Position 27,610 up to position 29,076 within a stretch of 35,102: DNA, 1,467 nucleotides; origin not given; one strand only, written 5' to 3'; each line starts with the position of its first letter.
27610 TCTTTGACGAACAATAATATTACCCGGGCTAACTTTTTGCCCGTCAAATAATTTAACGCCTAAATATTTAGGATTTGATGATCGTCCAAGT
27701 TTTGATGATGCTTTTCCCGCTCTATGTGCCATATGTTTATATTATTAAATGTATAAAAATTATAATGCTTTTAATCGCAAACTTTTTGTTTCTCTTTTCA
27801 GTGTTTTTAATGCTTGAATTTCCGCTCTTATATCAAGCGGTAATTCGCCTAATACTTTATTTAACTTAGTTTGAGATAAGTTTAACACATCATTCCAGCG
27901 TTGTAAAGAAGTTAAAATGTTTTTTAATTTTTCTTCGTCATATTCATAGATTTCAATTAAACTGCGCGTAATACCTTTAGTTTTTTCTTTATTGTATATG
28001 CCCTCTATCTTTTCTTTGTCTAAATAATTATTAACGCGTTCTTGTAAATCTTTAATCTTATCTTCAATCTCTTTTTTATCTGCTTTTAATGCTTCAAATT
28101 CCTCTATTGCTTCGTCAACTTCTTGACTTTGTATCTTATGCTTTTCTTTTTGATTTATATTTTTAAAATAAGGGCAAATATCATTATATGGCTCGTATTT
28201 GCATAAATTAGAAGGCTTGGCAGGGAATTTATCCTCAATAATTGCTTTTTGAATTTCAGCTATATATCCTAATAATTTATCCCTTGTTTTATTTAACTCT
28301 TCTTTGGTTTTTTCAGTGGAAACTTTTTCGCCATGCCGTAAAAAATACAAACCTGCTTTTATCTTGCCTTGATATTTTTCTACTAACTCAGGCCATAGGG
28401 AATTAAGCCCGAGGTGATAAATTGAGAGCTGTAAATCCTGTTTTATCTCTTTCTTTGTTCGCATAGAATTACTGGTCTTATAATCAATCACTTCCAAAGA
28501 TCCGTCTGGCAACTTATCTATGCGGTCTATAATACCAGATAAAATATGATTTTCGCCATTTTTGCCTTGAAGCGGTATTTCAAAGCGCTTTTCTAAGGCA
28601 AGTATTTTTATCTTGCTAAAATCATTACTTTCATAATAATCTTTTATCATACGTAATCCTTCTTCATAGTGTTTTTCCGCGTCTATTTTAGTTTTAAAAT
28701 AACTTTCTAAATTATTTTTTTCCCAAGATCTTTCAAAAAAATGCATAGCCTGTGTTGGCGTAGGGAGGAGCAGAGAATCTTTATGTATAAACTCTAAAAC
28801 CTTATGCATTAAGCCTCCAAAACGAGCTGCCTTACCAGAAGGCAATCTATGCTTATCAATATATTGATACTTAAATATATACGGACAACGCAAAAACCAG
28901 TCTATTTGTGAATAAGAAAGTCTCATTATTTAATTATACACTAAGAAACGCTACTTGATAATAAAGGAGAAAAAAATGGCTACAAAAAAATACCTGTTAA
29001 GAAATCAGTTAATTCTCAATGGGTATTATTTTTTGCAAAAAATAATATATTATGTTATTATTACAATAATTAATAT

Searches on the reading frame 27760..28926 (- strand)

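Call 73: search_protein_families(library=pfam, max_evalue=0.01, proteins=[window:27760-28926:-])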
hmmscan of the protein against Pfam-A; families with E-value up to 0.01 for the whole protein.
window:27760-28926:- (388 aa): 2 families
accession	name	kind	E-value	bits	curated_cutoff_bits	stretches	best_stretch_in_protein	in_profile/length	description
PF12705.13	PDDEXK_1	-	2.9e-34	119.6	22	1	2-252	1-247/247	PD-(D/E)XK nuclease superfamily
PF24091.1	DUF7376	-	0.00074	19.8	27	1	257-378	79-209/219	Family of unknown function (DUF7376)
